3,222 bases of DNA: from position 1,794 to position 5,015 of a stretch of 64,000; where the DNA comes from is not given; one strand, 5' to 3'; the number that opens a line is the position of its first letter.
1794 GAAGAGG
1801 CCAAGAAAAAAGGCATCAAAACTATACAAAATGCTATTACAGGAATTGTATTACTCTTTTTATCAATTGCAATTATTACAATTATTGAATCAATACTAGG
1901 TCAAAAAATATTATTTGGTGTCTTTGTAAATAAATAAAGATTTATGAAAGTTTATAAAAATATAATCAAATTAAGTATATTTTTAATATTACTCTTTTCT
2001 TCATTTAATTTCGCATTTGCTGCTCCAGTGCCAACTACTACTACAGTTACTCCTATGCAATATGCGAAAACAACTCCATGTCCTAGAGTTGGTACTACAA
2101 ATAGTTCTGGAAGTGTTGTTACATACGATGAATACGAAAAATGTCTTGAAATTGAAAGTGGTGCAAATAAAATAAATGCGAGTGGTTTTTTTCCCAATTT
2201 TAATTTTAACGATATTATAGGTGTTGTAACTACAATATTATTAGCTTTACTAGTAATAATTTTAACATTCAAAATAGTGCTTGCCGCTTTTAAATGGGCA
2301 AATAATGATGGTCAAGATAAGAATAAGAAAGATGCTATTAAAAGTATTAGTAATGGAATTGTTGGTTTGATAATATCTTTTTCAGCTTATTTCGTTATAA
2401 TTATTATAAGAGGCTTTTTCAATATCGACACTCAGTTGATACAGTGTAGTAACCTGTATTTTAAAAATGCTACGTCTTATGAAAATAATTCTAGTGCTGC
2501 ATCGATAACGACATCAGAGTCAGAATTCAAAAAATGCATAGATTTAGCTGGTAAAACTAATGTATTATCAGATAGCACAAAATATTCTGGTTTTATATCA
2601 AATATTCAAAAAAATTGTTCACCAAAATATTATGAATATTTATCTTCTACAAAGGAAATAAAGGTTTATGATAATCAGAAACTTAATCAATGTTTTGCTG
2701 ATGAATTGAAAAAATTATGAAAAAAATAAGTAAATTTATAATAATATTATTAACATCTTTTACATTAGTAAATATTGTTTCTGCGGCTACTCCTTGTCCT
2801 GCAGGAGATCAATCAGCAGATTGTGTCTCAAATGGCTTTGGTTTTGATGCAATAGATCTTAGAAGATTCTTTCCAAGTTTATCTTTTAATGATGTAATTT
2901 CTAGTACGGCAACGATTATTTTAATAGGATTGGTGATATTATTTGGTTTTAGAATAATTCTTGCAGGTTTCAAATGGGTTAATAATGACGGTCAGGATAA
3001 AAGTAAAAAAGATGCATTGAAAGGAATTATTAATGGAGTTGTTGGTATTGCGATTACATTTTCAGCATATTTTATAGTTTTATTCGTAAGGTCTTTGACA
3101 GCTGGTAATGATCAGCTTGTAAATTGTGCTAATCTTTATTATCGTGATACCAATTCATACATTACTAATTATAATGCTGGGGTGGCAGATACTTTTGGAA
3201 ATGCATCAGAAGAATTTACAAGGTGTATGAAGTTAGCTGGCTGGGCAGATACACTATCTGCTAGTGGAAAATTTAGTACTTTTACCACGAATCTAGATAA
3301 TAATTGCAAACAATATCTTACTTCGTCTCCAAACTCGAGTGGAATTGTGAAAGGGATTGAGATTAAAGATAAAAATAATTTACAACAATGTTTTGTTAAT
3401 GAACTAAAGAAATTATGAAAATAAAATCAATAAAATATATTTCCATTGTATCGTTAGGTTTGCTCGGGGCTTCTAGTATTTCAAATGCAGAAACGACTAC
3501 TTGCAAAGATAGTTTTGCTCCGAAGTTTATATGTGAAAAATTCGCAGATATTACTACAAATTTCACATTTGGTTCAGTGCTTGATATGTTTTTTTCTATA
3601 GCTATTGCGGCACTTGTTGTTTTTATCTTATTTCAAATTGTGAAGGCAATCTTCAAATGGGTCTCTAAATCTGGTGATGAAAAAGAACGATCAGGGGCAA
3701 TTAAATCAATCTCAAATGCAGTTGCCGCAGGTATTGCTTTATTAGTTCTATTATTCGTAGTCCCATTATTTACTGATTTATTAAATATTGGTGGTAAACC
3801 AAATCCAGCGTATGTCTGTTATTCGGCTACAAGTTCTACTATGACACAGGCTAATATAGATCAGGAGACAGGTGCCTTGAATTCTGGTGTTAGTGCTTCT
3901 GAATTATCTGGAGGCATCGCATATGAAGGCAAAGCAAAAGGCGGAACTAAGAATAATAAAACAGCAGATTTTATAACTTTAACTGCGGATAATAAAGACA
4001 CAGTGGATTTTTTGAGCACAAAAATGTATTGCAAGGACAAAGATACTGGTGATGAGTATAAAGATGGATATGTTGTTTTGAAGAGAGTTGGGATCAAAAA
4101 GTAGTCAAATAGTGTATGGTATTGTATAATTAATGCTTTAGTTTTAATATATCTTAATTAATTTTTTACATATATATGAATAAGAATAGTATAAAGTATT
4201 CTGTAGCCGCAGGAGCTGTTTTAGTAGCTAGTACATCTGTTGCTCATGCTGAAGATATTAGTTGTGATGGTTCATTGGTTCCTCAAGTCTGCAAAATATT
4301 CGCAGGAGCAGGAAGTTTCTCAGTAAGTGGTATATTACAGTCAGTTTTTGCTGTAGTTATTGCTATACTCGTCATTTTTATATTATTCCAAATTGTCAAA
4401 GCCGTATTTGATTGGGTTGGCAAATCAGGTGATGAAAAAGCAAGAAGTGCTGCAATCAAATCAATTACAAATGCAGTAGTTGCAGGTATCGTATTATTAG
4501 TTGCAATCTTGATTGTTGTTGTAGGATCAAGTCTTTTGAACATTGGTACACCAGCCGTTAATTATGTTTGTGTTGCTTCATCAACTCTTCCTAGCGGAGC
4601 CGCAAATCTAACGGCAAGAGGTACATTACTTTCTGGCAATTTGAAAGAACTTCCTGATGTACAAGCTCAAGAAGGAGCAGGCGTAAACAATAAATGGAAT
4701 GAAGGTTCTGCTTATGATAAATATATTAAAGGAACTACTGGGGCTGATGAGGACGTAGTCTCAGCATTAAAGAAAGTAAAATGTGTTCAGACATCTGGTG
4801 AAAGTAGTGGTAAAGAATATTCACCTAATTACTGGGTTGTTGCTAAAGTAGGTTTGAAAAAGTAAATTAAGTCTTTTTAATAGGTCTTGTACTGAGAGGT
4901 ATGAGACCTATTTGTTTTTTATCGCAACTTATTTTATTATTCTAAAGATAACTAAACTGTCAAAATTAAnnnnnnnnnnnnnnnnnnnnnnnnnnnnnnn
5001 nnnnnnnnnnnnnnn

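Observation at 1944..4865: Pilin-like paralogs carry ~100-aa Cys-containing C-terminal ectodomains and variable N-terminal segments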

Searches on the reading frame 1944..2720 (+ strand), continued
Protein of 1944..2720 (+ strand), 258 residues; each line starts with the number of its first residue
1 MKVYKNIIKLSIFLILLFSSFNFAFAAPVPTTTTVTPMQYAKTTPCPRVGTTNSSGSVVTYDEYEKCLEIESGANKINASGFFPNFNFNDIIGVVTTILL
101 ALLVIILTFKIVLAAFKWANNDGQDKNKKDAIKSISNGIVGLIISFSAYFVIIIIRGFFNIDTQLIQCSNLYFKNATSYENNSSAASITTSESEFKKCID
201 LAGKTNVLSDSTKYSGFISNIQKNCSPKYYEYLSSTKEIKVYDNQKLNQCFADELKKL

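Call 72: search_protein_families(library=pfam, proteins=[P0033, P0037, P0040, P0048, P0020, P0018, P0022, P0056, P0115, P0012], max_evalue=0.01)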
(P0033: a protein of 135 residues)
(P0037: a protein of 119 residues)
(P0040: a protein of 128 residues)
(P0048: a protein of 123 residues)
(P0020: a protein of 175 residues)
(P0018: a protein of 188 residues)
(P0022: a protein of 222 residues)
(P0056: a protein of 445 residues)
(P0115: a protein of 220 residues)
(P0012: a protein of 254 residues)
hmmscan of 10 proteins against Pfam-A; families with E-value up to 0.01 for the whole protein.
P0033 (135 aa): 2 families
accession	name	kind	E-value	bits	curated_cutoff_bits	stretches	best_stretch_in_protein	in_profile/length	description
PF18895.5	T4SS_pilin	-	1.8e-09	38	26.6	1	56-124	3-70/71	Type IV secretion system pilin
PF16943.10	T4SS_CagC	-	0.0025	18.4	27.9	1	44-117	28-102/119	Cag pathogenicity island, type IV secretory system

P0037 (119 aa): 2 families
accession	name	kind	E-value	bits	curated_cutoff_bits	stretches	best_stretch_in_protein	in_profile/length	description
PF18895.5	T4SS_pilin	-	1e-11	45.2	26.6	1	33-99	5-70/71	Type IV secretion system pilin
PF04956.18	TrbC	-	0.00016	22.3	27.9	1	28-96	34-94/98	TrbC/VIRB2 pilin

P0040 (128 aa): 2 families
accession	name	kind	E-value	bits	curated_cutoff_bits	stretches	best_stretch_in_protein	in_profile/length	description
PF18895.5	T4SS_pilin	-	3.1e-09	37.2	26.6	1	37-102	5-69/71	Type IV secretion system pilin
PF04956.18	TrbC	-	0.0022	18.6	27.9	1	3-101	9-95/98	TrbC/VIRB2 pilin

P0048 (123 aa): 3 families
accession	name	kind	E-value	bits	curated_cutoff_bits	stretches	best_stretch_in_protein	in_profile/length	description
PF18895.5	T4SS_pilin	-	9.5e-08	32.5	26.6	1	32-97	6-70/71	Type IV secretion system pilin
PF20970.2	MASE10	-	0.0032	17.8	27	1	19-78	122-180/186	MASE10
PF02322.20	Cyt_bd_oxida_II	-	0.0032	17.3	35.6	1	33-104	146-212/302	Cytochrome bd terminal oxidase subunit II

P0020 (175 aa): 1 family
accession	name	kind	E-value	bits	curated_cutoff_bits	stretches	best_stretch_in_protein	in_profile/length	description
PF18895.5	T4SS_pilin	-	1.8e-05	25.1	26.6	1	80-136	14-69/71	Type IV secretion system pilin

P0018 (188 aa): 3 families
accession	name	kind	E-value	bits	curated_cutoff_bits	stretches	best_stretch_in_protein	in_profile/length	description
PF18895.5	T4SS_pilin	-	4.5e-07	30.3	26.6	1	88-145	12-68/71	Type IV secretion system pilin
PF23906.1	DUF7248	-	0.0006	20.2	27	1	87-132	11-54/58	Family of unknown function (DUF7248)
PF04956.18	TrbC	-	0.0026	18.4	27.9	1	84-144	40-94/98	TrbC/VIRB2 pilin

P0022 (222 aa): 1 family
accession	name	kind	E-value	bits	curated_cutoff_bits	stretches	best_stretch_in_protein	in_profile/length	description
PF18895.5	T4SS_pilin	-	8.4e-10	39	26.6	1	73-133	12-71/71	Type IV secretion system pilin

P0056 (445 aa): 1 family
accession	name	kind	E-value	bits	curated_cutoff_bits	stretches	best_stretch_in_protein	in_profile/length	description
PF18895.5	T4SS_pilin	-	6.5e-09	36.2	26.6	1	33-95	10-71/71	Type IV secretion system pilin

P0115 (220 aa): 5 families
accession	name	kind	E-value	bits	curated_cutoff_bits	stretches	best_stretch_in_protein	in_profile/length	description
PF18895.5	T4SS_pilin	-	2e-11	44.2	26.6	1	60-127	2-68/71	Type IV secretion system pilin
PF00001.26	7tm_1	-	0.0026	17.7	30.5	1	58-134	148-222/260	7 transmembrane receptor (rhodopsin family)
PF04277.18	OAD_gamma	-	0.0039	18.3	27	0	72-108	12-48/76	Oxaloacetate decarboxylase, gamma chain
PF19607.4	DUF6112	-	0.0054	17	25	0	59-128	12-77/88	Family of unknown function (DUF6112)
PF05987.18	DUF898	-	0.0057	16.2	28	1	65-141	175-256/336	Bacterial protein of unknown function (DUF898)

P0012 (254 aa): 4 families
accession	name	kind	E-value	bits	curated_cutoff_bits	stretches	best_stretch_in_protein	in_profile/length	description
PF18895.5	T4SS_pilin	-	5.4e-06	26.8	26.6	1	87-153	5-70/71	Type IV secretion system pilin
PF04956.18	TrbC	-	0.0013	19.3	27.9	0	86-152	36-96/98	TrbC/VIRB2 pilin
PF02659.21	Mntp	-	0.0042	17.3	24.4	0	86-138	31-80/152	Putative manganese efflux pump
PF13687.11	DUF4153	-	0.0073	15.9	27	1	79-161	118-202/373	Domain of unknown function (DUF4153)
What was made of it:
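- On Canonical VirB2/TrbC pilin (PF04956): Only relatives show sub-threshold hits of 18-22 bits against a cut-off of 27.9 (call 72).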

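Call 73: search_protein_families(library=phrogs, proteins=[window:1944-2720:+], max_evalue=0.01)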
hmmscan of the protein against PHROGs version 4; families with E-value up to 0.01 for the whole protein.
window:1944-2720:+ (258 aa): 2 families
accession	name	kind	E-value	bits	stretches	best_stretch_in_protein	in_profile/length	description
phrog_20965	-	unknown function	0.0059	17.8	0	88-135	11-58/122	-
phrog_276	-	unknown function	0.0079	17.3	0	123-161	61-99/99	-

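Call 74: search_dna_similar(query=window:1944-2717:+, collection=plasmids, mode=protein, max_evalue=0.001, max_rows=10)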
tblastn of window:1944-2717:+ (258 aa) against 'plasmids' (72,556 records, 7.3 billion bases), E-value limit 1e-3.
No match.
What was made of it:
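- Tried and rejected: The plasmid collection and PHROGs gave nothing (calls 73, 74).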

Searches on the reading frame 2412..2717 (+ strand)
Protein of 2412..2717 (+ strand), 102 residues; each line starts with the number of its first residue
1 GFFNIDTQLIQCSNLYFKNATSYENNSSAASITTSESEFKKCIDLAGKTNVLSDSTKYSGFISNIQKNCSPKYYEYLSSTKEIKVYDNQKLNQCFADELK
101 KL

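Call 44: search_solved_structures(query=A5, max_evalue=10)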
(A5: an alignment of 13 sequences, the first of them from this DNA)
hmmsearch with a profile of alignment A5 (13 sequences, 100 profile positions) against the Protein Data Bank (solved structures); distinct sequences matched with E-value up to 10: 1.
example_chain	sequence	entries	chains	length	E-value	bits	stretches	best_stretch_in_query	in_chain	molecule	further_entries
7nmi_B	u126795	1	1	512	1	12.9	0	56-77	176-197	S100P-ANXA2 chimera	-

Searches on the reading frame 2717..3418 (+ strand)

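Call 3: search_protein_families(library=pfam, proteins=[window:2717-3418:+], max_evalue=1)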
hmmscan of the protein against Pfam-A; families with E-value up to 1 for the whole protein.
window:2717-3418:+ (233 aa): 1 family
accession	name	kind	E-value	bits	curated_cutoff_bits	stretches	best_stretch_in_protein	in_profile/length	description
PF18895.5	T4SS_pilin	-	8.3e-05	23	26.6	1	66-122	14-69/71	Type IV secretion system pilin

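Call 4: search_protein_families(library=ncbifam, proteins=[window:2717-3418:+], max_evalue=1)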
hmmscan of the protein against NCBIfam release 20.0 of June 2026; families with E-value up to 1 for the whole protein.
window:2717-3418:+ (233 aa): 3 families
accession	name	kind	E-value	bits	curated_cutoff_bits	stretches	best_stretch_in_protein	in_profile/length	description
NF045937.1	MSC_0624_12TM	equivalog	0.02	13.5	70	1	3-125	157-267/445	MSC_0624 family F1-like ATPase-associated membrane protein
NF033797.0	phero_SHP2_SHP3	subfamily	0.36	11.3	38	1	1-12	1-13/23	SHP2/SHP3 family peptide pheromone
NF045849.1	ICE_MMCAP2_0565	equivalog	0.98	9.1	40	1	60-124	16-76/80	Mbov_0395 family pilin-like conjugal transfer protein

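Call 73: search_protein_families(library=phrogs, proteins=[window:2717-3418:+], max_evalue=0.01)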
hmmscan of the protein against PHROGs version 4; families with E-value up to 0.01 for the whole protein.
window:2717-3418:+ (233 aa): 0 families

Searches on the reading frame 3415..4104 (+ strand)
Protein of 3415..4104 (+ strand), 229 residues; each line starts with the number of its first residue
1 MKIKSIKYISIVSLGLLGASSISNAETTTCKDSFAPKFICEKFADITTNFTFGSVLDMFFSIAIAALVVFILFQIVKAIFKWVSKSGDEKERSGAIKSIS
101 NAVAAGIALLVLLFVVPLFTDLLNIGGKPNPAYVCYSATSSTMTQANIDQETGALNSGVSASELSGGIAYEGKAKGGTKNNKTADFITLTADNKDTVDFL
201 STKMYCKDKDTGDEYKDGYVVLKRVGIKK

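Call 3: search_protein_families(library=pfam, proteins=[window:3415-4104:+], max_evalue=1)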
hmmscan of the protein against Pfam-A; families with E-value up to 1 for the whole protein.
window:3415-4104:+ (229 aa): 9 families
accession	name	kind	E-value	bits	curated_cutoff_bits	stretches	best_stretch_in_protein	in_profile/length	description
PF18895.5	T4SS_pilin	-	1.8e-05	25.2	26.6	1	54-116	11-68/71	Type IV secretion system pilin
PF04610.19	TrbL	-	0.016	15.4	25.9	1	48-114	148-213/215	TrbL/VirB6 plasmid conjugal transfer protein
PF11992.13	TgpA_N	-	0.017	14.6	30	1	57-134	123-200/333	TgpA N-terminal domain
PF06570.16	DUF1129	-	0.049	13.7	29.1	1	66-112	86-131/207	Protein of unknown function (DUF1129)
PF11862.13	DUF3382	-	0.055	14.2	28.9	1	59-114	38-93/97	Domain of unknown function (DUF3382)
PF09323.15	DUF1980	-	0.079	13.8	25.9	1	62-122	33-92/110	DUF1980 N-terminal domain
PF11337.13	DUF3139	-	0.082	13.9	27.3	0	107-151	9-51/83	Protein of unknown function (DUF3139)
PF19865.4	DUF6338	-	0.27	11.2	26.5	1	59-118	45-96/205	Family of unknown function (DUF6338)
PF12555.13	SteA-like_C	-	0.96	10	26.4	0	102-124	20-42/52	SteA-like C-terminal domain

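Call 4: search_protein_families(library=ncbifam, proteins=[window:3415-4104:+], max_evalue=1)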
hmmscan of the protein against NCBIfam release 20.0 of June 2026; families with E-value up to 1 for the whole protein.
window:3415-4104:+ (229 aa): 4 families
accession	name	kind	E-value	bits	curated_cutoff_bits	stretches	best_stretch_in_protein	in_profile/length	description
NF045848.1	MMCAP2_0566_fam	domain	1.9e-06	27.4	90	1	47-153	46-161/322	MMCAP2_0566 family conjugal transfer protein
NF045889.1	ICE_Mbov_0396_TM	equivalog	3.3e-06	26.8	70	1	45-136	43-141/306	Mbov_0396 family ICE element transmembrane protein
NF045849.1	ICE_MMCAP2_0565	equivalog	0.00021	20.9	40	1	55-121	9-78/80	Mbov_0395 family pilin-like conjugal transfer protein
TIGR03943.1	TIGR03943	equivalog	0.022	14.2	88.8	1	59-116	13-70/221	TIGR03943 family putative permease subunit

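Call 73: search_protein_families(library=phrogs, proteins=[window:3415-4104:+], max_evalue=0.01)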
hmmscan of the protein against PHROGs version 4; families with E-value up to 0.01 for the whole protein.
window:3415-4104:+ (229 aa): 0 families

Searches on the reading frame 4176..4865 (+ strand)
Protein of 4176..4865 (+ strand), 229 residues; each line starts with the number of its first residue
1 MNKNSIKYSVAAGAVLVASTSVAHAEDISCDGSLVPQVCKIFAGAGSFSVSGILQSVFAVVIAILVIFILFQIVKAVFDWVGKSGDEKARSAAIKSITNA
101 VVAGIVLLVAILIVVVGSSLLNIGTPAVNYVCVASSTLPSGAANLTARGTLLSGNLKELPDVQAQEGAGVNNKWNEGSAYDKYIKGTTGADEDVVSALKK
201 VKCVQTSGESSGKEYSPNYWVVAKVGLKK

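Call 3: search_protein_families(library=pfam, proteins=[window:4176-4865:+], max_evalue=1)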
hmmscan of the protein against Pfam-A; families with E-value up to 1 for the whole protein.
window:4176-4865:+ (229 aa): 5 families
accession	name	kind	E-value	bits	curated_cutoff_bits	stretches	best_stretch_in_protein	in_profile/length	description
PF18895.5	T4SS_pilin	-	0.00029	21.3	26.6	1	53-115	12-69/71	Type IV secretion system pilin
PF06127.16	Mpo1-like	-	0.028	15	24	1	52-113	31-92/95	2-hydroxy-palmitic acid dioxygenase Mpo1-like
PF12555.13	SteA-like_C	-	0.038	14.5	26.4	1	47-82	10-45/52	SteA-like C-terminal domain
PF05987.18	DUF898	-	0.073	12.6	28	1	38-122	161-246/336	Bacterial protein of unknown function (DUF898)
PF12725.13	DUF3810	-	0.49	10.2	28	1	40-114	7-77/311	Protein of unknown function (DUF3810)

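Call 4: search_protein_families(library=ncbifam, proteins=[window:4176-4865:+], max_evalue=1)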
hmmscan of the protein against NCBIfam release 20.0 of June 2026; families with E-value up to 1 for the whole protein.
window:4176-4865:+ (229 aa): 4 families
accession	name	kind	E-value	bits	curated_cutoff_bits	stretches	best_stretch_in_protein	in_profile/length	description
TIGR03943.1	TIGR03943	equivalog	0.0019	17.6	88.8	1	56-121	12-77/221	TIGR03943 family putative permease subunit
NF045849.1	ICE_MMCAP2_0565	equivalog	0.0057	16.3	40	1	53-116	9-75/80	Mbov_0395 family pilin-like conjugal transfer protein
TIGR04571.1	LmtA_Leptospira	exception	0.011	15.5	325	1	34-121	162-247/252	lipid A Kdo2 1-phosphate O-methyltransferase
NF004427.0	PRK05771.1-1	equivalog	0.88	8.2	942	0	50-123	447-519/668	V-type ATP synthase subunit I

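Call 8: find_homologous_proteins(query=window:4176-4865:+)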
Query window:4176-4865:+ (229 aa): 6 proteins with E <= 0.001 among 3923 candidates.
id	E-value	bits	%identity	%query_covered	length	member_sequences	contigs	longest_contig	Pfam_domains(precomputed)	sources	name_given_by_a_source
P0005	3.1e-137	473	100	100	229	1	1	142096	-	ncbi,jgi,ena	ncbi:MAG: hypothetical protein WCJ19_00050 [bacterium]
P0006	5.4e-68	247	59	98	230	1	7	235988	-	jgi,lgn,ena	-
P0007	1.8e-59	219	52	100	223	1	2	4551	-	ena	-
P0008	1.5e-37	147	44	99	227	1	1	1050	-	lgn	-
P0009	1.4e-34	138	49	66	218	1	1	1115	-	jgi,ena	-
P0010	3.5e-28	117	43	72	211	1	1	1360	-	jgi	jgi:hypothetical protein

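Call 34: predict_structure(alignment_id=A4)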
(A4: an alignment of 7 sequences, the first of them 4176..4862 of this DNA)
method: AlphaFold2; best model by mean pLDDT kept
length: 229 residues; sequences in the alignment: 7
mean_pLDDT: 63.4   pTM: 0.48
mean pLDDT of the five models: 63.4, 61.1, 60.3, 59.0, 58.5
residues with pLDDT >= 90: 0; 70-90: 94; 50-70: 89; < 50: 46
segments of 3 or more residues with pLDDT < 50: 1-25, 46-52, 119-127
pLDDT, mean of each block of 10 residues (from residue 1): 35 36 49 53 51 59 75 74 64 69 73 59 48 72 64 68 79 70 55 75 84 83 66
secondary structure, 60 per line:
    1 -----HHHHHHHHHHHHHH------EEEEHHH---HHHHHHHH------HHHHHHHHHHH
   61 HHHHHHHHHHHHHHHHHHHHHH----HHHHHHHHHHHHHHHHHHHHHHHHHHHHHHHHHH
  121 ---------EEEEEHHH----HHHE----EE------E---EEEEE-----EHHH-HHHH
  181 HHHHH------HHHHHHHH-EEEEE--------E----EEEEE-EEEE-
elements in order: H6-19 E26-29 H36-43 H50-82 H87-120 E130-134 E162-166 H177-185 H192-199 E201-205 E219-223 E225-228

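Call 53: find_encoding_contigs(protein=P0007, flank=6000, max_places=4)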
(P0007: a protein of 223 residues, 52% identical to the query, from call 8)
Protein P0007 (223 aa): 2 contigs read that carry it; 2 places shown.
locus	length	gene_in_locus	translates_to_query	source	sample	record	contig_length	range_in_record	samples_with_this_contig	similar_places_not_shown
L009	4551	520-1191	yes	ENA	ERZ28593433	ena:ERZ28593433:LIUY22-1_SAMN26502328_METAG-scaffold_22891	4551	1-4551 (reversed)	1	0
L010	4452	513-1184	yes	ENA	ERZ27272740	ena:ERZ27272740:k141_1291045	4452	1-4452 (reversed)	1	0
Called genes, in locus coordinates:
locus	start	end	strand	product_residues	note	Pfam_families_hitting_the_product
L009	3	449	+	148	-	?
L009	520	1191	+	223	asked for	-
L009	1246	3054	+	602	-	-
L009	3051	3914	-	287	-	PF02899:Phage_int_SAM_1, PF13495:Phage_int_SAM_4, PF00589:Phage_integrase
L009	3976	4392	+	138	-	PF04977:DivIC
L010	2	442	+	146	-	?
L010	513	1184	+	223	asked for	-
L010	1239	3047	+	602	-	-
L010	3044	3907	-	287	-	PF02899:Phage_int_SAM_1, PF13495:Phage_int_SAM_4, PF00589:Phage_integrase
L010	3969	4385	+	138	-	PF04977:DivIC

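Call 58: fold_search(model_id=the predicted structure, library=pdb)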
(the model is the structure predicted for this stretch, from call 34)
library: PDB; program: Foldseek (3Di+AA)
matches with E <= 10: 17; with E <= 0.001: 0
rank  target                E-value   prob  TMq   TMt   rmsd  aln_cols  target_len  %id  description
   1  2jow_MODEL_1_A        2.2e+00  0.35  0.24  0.53   4.8        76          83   16  Differences in the electrostatic surfaces of the type III secretion needle proteins (released 2007-07-24)
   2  8dfu_0                2.8e+00  0.30  0.24  0.54   4.2        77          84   12  Cryo-EM structure of conjugation pili from Aeropyrum pernix (released 2023-03-22)
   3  6pep_AX               5.7e+00  0.18  0.19  0.49   3.8        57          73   12  Focussed refinement of InvGN0N1:SpaPQR:PrgIJ from the Salmonella SPI-1 injectisome needle complex (released 2019-10-23)
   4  7met_A                6.5e+00  0.10  0.19  0.08   7.2        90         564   12  A. baumannii MsbA in complex with TBT1 decoupler (released 2021-10-06)
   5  7upq_B                6.5e+00  0.08  0.14  0.38   6.8        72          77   19  Crystal structure of designed heterotrimeric assembly DHT03_1arm_A21/B/C (released 2022-12-14)
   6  4jq5_E                7.3e+00  0.23  0.29  0.68   3.3        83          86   14  Crystal structure of the human Nup49CCS2+3* coiled-coil segment (released 2014-09-24)
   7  7ui9_j                7.8e+00  0.30  0.22  0.34   2.2        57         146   21  Core Mediator-PICearly (Copy A) (released 2023-02-15)
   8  6o7t_f                7.8e+00  0.23  0.18  0.60   3.3        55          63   13  Saccharomyces cerevisiae V-ATPase Vph1-VO (released 2019-04-03)
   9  1qu7_A                7.8e+00  0.06  0.19  0.20   9.5       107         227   17  FOUR HELICAL-BUNDLE STRUCTURE OF THE CYTOPLASMIC DOMAIN OF A SERINE CHEMOTAXIS RECEPTOR (released 2000-07-12)
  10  1qu7_B                7.8e+00  0.04  0.15  0.15   9.5       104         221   16  FOUR HELICAL-BUNDLE STRUCTURE OF THE CYTOPLASMIC DOMAIN OF A SERINE CHEMOTAXIS RECEPTOR (released 2000-07-12)
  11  8fvu_U                8.3e+00  0.18  0.20  0.52   2.8        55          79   13  Cryo-EM structure of human Needle/NAIP/NLRC4 (R288A) (released 2024-01-03)
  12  6b87_B                8.3e+00  0.16  0.23  0.50   2.9        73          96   20  Crystal structure of transmembrane protein TMHC2_E (released 2018-03-14)
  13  7upo_C                8.9e+00  0.11  0.24  0.54   4.0        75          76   16  Crystal structure of designed heterotrimeric assembly DHT03 (released 2022-12-14)
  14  6s1k_E                8.9e+00  0.04  0.18  0.33   8.2       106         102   17  E. coli Core Signaling Unit, carrying QQQQ receptor mutation (released 2020-01-22)
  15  6wvi                  8.9e+00  0.01  0.16  0.11  15.3       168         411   10  VKOR-like from Takifugu rubripes (released 2020-11-11)
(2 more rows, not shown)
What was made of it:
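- The best non-significant Foldseek hits to the hairpin include the Aeropyrum conjugation pilin 8dfu (call 58).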

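Call 73: search_protein_families(library=phrogs, proteins=[window:4176-4865:+], max_evalue=0.01)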
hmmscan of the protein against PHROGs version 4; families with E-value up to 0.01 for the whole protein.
window:4176-4865:+ (229 aa): 0 families
